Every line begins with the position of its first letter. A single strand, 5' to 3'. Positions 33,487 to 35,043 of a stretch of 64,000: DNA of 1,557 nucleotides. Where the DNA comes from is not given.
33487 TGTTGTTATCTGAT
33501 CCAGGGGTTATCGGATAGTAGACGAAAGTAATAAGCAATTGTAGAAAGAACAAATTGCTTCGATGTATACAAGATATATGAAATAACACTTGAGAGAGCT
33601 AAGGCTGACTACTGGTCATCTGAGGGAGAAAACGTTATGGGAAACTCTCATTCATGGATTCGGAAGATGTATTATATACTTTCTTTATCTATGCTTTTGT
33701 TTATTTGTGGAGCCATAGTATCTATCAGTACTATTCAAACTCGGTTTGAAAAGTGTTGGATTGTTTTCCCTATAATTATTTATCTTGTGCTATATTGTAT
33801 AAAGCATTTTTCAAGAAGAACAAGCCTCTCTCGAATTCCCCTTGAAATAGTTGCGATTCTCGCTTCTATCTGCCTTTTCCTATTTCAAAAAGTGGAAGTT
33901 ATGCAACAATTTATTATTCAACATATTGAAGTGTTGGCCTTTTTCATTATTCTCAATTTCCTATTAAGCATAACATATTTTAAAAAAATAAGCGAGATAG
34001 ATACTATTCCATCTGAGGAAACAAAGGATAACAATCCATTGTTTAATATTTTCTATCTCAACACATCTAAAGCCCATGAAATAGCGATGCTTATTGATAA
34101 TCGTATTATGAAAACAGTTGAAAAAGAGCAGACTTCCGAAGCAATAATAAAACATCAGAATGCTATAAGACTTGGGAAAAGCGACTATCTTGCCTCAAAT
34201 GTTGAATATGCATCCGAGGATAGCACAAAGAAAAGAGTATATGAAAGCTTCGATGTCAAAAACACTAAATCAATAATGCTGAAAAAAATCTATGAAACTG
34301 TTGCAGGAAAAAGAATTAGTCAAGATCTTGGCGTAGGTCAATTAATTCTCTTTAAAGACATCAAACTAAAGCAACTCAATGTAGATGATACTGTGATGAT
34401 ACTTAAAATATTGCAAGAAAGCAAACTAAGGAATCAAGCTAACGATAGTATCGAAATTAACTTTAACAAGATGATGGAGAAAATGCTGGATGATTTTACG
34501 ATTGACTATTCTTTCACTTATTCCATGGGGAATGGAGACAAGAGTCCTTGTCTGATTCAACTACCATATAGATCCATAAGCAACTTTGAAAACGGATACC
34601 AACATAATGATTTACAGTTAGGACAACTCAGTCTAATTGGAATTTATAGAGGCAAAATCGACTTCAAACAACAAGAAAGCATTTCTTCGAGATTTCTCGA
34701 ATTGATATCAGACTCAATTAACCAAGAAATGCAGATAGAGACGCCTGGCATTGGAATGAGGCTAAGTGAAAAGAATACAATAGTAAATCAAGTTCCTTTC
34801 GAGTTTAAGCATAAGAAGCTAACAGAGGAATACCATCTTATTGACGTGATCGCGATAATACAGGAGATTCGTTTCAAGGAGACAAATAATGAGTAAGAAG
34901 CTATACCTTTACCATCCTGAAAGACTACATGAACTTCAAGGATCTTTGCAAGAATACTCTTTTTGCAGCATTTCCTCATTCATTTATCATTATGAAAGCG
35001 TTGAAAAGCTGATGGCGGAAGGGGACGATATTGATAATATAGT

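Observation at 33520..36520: AT-rich two-gene module (4-TM protein plus ClpB-D2-like AAA+ ATPase) at the distal end of the element: candidate novel or Dodola-like antiphage system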

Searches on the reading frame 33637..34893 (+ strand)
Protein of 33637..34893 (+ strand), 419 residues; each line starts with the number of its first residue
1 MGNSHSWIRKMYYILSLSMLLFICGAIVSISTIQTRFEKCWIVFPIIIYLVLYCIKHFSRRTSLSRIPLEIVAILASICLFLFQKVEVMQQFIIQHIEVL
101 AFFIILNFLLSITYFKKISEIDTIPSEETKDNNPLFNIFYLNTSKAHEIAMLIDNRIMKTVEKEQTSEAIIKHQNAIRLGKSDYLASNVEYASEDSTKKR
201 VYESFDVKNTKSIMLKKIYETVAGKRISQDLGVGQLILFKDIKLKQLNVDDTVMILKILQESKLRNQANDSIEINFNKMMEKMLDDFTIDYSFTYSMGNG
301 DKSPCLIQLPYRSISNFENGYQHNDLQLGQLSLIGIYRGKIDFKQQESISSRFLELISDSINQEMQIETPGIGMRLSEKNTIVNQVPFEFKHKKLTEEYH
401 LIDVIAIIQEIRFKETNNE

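Call 3: search_protein_families(library=pfam, proteins=[window:33637-34893:+], max_evalue=1)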
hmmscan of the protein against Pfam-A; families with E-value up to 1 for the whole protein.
window:33637-34893:+ (419 aa): 1 family
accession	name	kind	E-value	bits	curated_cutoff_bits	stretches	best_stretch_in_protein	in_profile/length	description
PF17035.10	BET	-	0.18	12.4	24.5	1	243-284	13-55/64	Bromodomain extra-terminal - transcription regulation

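Call 4: search_protein_families(library=padloc, proteins=[window:33637-34893:+], max_evalue=1)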
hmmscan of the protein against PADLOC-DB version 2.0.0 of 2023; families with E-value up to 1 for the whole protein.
window:33637-34893:+ (419 aa): 4 families
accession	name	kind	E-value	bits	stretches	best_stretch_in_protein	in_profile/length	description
PDLC04601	PDC-M37A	-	2.6e-121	403.4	1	45-413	4-371/374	-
PDLC04603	PDC-M37A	-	7.7e-111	368.7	1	133-419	30-319/319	-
PDLC04602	PDC-M37A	-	1.1e-43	148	1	135-414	4-275/277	-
PDLC04604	PDC-M37A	-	1.3e-42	144.3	1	135-413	4-288/289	-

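Call 5: search_protein_families(library=ncbifam, proteins=[window:33637-34893:+], max_evalue=1)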
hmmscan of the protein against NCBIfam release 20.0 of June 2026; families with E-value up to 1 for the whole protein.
window:33637-34893:+ (419 aa): 0 families

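Call 7: search_protein_families(library=phrogs, proteins=[window:33637-34893:+], max_evalue=1)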
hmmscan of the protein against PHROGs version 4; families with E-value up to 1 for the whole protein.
window:33637-34893:+ (419 aa): 1 family
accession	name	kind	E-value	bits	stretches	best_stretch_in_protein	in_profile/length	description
phrog_5871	-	lysis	0.69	10.8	1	39-79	19-60/103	holin/anti-holin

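Call 12: find_homologous_proteins(query=window:33637-34893:+)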
Query window:33637-34893:+ (419 aa): 365 proteins with E <= 0.001 among 3300 candidates; the best 120 are listed.
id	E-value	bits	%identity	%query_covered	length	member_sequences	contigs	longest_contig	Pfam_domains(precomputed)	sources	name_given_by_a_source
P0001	1.9e-265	898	99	100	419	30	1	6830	-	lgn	-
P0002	1.3e-125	438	53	92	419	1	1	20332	-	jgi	jgi:hypothetical protein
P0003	4.6e-125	436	51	97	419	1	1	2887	-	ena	-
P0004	5.3e-123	429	52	97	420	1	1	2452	-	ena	-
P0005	2.3e-122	427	52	97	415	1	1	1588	-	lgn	-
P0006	3.2e-122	427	52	97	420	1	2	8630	-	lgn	-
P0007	3.4e-122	427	52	97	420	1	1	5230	-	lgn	-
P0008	2.3e-121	424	51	97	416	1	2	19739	-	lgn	-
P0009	1.9e-120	421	52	97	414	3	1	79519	-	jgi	jgi:hypothetical protein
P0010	2.7e-118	414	50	97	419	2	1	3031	-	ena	-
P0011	3.3e-117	410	50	99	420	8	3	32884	-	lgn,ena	-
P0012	5.5e-116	406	49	97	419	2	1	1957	-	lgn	-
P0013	6.6e-116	406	50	97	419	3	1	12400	-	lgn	-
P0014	8.6e-116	405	51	90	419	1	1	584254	-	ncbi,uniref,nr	ncbi:hypothetical protein KPL47_02535 [Clostridium estertheticum]|uniref:hypothetical protein n=1 Ta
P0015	3.4e-115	403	49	97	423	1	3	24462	-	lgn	-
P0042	1.9e-108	381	48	97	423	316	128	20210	-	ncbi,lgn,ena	-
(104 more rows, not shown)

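Call 16: find_related_loci(query=A1, collection=genome_contigs, flank=10000)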
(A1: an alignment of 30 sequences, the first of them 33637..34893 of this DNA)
Query A1 (419 aa) in genome_contigs; peptide patterns used: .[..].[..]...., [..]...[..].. (x = any residue, [..] = any of these).
502 stretches matched a pattern; 27 encode a relative of the query (tblastn E <= 1e-3); 27 distinct loci.
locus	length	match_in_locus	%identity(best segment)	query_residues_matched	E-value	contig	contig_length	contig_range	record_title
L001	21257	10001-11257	99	1-419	0e+0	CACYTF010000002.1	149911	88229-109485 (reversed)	MAG: uncultured Clostridiales bacterium isolate RUG12259 genome assembly, contig: RUG12259_asm_2, whole genome shotgun s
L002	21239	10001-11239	47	6-419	1e-117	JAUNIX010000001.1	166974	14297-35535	MAG: Lachnospiraceae bacterium isolate S29M_St_21 NODE_2_length_166974_cov_17.126912, whole genome shotgun sequence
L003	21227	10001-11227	48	10-415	1e-116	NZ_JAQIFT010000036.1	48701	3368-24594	Holtiella tumoricola strain CC70A CC70.00036, whole genome shotgun sequence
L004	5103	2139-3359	49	9-413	5e-117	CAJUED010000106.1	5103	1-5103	MAG TPA_asm: uncultured Lachnospiraceae bacterium isolate MGBC129192 genome assembly, contig: MGBC129192.106, whole geno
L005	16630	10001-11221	49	9-413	2e-116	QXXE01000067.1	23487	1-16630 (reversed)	Clostridiaceae bacterium strain 9 Scaffold65_1, whole genome shotgun sequence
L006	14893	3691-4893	49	8-411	5e-116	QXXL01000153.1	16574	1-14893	Lachnospiraceae bacterium strain MGB1 Scaffold30_6, whole genome shotgun sequence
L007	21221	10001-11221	48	9-413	2e-115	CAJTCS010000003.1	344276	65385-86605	Oscillospiraceae bacterium isolate B35_35_AM_H genome assembly, contig: MGBC000104.3, whole genome shotgun sequence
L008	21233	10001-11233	49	8-413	3e-115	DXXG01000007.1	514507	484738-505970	MAG TPA_asm: Clostridiales bacterium isolate HRGM_Genome_3705 HRGM_Genome_3705_7, whole genome shotgun sequence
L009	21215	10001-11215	47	6-414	3e-114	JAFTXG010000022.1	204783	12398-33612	MAG: Lachnospiraceae bacterium isolate RGIG4233 Roe_deer_Colon-4__c2675, whole genome shotgun sequence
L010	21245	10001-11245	45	1-417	1e-112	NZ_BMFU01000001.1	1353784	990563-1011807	Paenibacillus silvae strain CGMCC 1.12770 sequence01, whole genome shotgun sequence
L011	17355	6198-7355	51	33-413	1e-111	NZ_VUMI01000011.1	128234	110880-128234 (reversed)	Eisenbergiella porci strain WCA-389-WT-23B seq11, whole genome shotgun sequence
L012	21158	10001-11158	51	33-413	1e-111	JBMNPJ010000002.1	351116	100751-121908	MAG: Massiliimalia sp. isolate SBF912SR2HQ0036 scaffold_37_c1, whole genome shotgun sequence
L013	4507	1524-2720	49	20-413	2e-112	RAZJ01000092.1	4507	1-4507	Bacterium 1XD42-1 strain 1XD42-1 Scaffold91_1, whole genome shotgun sequence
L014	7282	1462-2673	48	8-411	5e-109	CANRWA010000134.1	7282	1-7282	MAG TPA_asm: uncultured Clostridia bacterium isolate SRR15730559_bin.10_metawrap_v1.3_MAG genome assembly, contig: NODE.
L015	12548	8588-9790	47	8-411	1e-108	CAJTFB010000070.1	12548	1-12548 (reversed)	Eubacteriaceae bacterium isolate C22_46_EX_BP genome assembly, contig: MGBC000156.70, whole genome shotgun sequence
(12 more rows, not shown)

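Call 24: predict_structure(alignment_id=A1)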
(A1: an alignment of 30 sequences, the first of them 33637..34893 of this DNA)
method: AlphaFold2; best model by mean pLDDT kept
length: 419 residues; sequences in the alignment: 30
mean_pLDDT: 63.3   pTM: 0.41
mean pLDDT of the five models: 63.3, 63.2, 62.7, 52.5, 50.1
residues with pLDDT >= 90: 33; 70-90: 134; 50-70: 131; < 50: 121
segments of 3 or more residues with pLDDT < 50: 1-3, 122-133, 153-205, 250-254, 261-267, 367-392, 412-419
pLDDT, mean of each block of 10 residues (from residue 1): 65 91 89 72 83 79 70 90 88 91 92 73 41 57 61 46 42 40 36 35 45 66 58 74 69 48 46 56 66 77 80 65 70 81 58 57 48 32 39 63 77 37
secondary structure, 60 per line:
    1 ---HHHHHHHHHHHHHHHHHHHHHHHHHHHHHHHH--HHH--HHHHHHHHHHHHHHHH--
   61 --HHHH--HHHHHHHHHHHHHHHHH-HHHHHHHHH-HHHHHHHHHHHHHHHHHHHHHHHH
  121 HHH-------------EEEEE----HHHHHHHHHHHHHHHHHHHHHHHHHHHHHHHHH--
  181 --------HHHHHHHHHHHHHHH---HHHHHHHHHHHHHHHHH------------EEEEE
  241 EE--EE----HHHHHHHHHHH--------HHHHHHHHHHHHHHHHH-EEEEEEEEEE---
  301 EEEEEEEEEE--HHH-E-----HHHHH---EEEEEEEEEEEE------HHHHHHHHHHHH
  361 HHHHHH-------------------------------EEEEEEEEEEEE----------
elements in order: H4-35 H43-58 H63-66 H69-85 H87-95 H97-123 E137-141 H146-178 H189-203 H207-223 E236-242 H251-261 H270-286 E288-297 E301-310 H323-327 E331-342 H349-366 E398-409

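Call 28: fold_search(model_id=the predicted structure, library=pdb)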
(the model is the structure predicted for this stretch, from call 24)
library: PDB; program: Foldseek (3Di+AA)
matches with E <= 10: 206; with E <= 0.001: 0
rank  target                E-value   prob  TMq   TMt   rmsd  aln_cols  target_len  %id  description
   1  9qxx_A                4.0e-01  0.05  0.09  0.05  44.9       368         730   10  JetABC DNA loaded state dimer (released 2025-10-01)
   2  5odn_F                5.0e-01  0.07  0.07  0.19   7.5        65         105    9  Salinibacter ruber Single-Strand Binding protein (released 2018-08-01)
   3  6bhw_D                6.7e-01  0.18  0.12  0.37   5.8       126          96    8  B. subtilis SsbA (released 2018-12-19)
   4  5yun_D                8.8e-01  0.09  0.11  0.31   7.2       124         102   10  Crystal structure of SSB complexed with myc (released 2018-10-10)
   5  9qxu_B                9.3e-01  0.03  0.08  0.05  43.5       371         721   10  JetABC DNA loaded state monomer (open) (released 2025-10-01)
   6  9qcf_N                1.1e+00  0.06  0.08  0.13  16.8       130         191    8  Yeast 20S proteasome mutant: beta1_G128V (released 2025-10-08)
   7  7dr6_W                1.1e+00  0.06  0.07  0.13  17.8       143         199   10  PA28alpha-beta in complex with immunoproteasome (released 2021-01-20)
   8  5yyu_D                1.2e+00  0.14  0.09  0.32   4.0        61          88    8  Crystal structure of Staphylococcus aureus single-stranded DNA-binding protein SsbB (released 2018-08-15)
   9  5l4g_6                1.2e+00  0.06  0.07  0.13  17.9       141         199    8  The human 26S proteasome at 3.9 A (released 2016-09-07)
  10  5dhl_A                1.2e+00  0.01  0.06  0.05  18.6       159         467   14  Crystal structure of Toxin, mutant N197W (released 2016-11-09)
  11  5yun_C                1.2e+00  0.08  0.11  0.30   7.5       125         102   10  Crystal structure of SSB complexed with myc (released 2018-10-10)
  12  4gs3                  1.3e+00  0.10  0.08  0.27   4.9        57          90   16  Dimeric structure of the N-terminal domain of PriB protein from Thermoanaerobacter tencongensis solved ab initio (released 2012-09-19)
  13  6bhx_A                1.3e+00  0.08  0.11  0.33   7.1       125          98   10  B. subtilis SsbA with DNA (released 2018-12-19)
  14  3afq_A                1.3e+00  0.06  0.08  0.24   6.1        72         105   12  Crystal structure of the single-stranded DNA binding protein from Mycobacterium leprae (Form II) (released 2010-10-06)
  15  9qxx_B                1.3e+00  0.03  0.09  0.06  41.4       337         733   12  JetABC DNA loaded state dimer (released 2025-10-01)
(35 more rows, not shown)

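Call 53: search_protein_representatives(alignment_id=A1)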
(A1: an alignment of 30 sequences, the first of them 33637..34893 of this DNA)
Query: 30 sequences, 419 profile positions. Proteins with E-value up to 0.001 (for the whole library): 298; up to 1e-10: 191; up to 1e-30: 59. The best 150 are listed.
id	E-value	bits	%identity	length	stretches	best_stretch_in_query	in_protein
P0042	9.7e-191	650.5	-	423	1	2-419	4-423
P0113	7.8e-168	575.0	-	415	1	3-415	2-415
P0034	2.1e-147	507.7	-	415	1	3-419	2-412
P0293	8.1e-147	505.8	-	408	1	7-418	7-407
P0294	1.3e-137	475.4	-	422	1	9-417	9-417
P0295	3.5e-132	457.5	-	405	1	7-419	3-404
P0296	1.8e-131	455.2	-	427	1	10-418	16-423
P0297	4.9e-118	411.0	-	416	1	8-416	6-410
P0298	2.8e-116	405.2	-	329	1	9-336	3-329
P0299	6.3e-113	394.1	-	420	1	12-418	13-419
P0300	4.9e-107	374.7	-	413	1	10-417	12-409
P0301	6.9e-106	370.9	-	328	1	102-418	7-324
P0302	7.4e-105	367.5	-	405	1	4-418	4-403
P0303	3.1e-104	365.5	-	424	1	14-417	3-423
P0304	8.4e-104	364.1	-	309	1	11-300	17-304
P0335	3.7e-38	147.8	-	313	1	131-417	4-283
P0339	2.4e-34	135.3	-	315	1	129-418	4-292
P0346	2.8e-31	125.2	-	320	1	133-418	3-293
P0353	5.3e-30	121.0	-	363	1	70-417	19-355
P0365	2.1e-27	112.4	-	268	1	136-417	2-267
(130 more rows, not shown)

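Call 55: search_protein_families(library=pfam, alignment_id=A4, max_evalue=0.01)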
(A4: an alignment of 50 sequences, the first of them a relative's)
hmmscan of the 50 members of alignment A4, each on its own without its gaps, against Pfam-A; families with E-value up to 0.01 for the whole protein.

A. member 1, P0335 (313 aa): 0 families

B. families by the number of members that match (of 50 scanned): 7 families
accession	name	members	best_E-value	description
PF16887.10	DUF5081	1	0.00013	Domain of unknown function (DUF5081)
PF23440.1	BROMI_C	1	0.00064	Broad-minded protein Rab TBC domain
PF02765.23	POT1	1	0.00078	Telomeric single stranded DNA binding POT1/CDC13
PF19952.5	DUF6414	1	0.00098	Domain of unknown function (DUF6414)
PF11170.13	DUF2957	1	0.0033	Protein of unknown function (DUF2957)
PF11470.14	TUG-UBL1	1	0.0059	TUG ubiquitin-like domain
PF15976.11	CooC_C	1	0.0081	CS1-pili formation C-terminal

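Call 59: find_encoding_contigs(protein=P0042, flank=10000, max_places=8)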
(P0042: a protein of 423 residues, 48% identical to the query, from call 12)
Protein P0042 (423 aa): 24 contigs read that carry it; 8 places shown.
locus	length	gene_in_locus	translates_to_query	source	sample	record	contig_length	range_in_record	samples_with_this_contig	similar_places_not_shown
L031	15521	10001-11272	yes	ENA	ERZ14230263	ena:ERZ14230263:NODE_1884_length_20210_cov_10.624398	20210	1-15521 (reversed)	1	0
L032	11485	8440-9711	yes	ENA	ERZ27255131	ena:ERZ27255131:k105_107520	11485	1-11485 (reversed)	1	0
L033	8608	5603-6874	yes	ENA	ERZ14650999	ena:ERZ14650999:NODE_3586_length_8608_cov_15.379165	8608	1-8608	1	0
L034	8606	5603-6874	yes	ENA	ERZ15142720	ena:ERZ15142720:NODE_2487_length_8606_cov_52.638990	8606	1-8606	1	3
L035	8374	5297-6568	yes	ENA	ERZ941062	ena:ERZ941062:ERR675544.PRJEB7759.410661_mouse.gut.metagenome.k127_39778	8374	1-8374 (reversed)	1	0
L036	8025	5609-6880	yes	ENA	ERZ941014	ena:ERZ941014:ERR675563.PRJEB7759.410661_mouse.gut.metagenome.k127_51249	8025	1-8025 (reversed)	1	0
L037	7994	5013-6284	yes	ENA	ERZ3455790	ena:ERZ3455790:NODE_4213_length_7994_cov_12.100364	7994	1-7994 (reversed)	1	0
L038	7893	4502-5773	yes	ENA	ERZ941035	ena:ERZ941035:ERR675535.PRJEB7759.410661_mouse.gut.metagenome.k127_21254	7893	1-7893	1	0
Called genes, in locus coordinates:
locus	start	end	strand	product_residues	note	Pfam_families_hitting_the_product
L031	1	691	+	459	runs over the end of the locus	PF01554:MatE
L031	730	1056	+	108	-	PF02742:Fe_dep_repr_C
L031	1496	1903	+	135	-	PF07638:Sigma70_ECF (faint), PF08281:Sigma70_r4_2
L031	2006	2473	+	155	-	-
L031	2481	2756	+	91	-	PF12958:DUF3847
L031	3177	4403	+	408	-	PF03389:MobA_MobL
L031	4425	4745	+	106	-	PF08220:HTH_DeoR, PF08279:HTH_11 (weak)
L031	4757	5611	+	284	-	PF02195:ParB_N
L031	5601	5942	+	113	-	PF06970:RepA_N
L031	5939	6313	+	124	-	PF14194:Cys_rich_VLP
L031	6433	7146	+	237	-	PF06970:RepA_N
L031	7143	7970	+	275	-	PF01695:IstB_IS21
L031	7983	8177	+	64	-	-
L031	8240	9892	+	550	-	PF00239:Resolvase, PF07508:Recombinase, PF13408:Zn_ribbon_recom, PF14287:DUF4368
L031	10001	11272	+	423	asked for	-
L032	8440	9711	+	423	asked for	-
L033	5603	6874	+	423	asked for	-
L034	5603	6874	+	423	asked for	-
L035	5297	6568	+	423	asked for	-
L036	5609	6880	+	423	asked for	-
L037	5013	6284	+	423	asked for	-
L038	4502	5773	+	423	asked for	-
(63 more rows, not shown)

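Call 68: search_protein_families(library=pfam, alignment_id=A6, max_evalue=0.00001)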
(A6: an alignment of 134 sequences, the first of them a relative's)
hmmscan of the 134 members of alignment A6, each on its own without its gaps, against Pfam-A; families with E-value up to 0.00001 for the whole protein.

A. member 1, L002:7092-7673:+ (194 aa): 1 family
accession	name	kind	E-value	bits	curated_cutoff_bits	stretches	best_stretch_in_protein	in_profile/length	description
PF01725.21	Ham1p_like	-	4.7e-69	232.4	22.5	1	5-193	1-186/186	Ham1 family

B. families by the number of members that match (of 134 scanned): 122 families (the first 25 are shown)
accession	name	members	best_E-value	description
PF07508.19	Recombinase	4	1.9e-23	Recombinase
PF14287.11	DUF4368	4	2.6e-20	Domain of unknown function (DUF4368)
PF13408.12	Zn_ribbon_recom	4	4.9e-13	Recombinase zinc beta ribbon domain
PF01695.23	IstB_IS21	3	3.4e-60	IstB-like ATP binding protein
PF00239.26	Resolvase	3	1.4e-21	Resolvase, N terminal domain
PF13649.12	Methyltransf_25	3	6.7e-16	Methyltransferase domain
PF13847.12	Methyltransf_31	3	1.3e-12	Methyltransferase domain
PF01381.28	HTH_3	3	1.2e-11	Helix-turn-helix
PF09553.16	RE_Eco47II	2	8.2e-68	Eco47II restriction endonuclease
PF14198.11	TnpV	2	5.1e-42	Transposon-encoded protein TnpV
PF00005.33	ABC_tran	2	1.9e-31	ABC transporter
PF13662.12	Toprim_4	2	2.1e-26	Toprim domain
PF05958.17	tRNA_U5-meth_tr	2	5.4e-26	tRNA (Uracil-5-)-methyltransferase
PF00589.27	Phage_integrase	2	4.8e-20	Phage integrase family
PF00149.33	Metallophos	2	1e-14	Calcineurin-like phosphoesterase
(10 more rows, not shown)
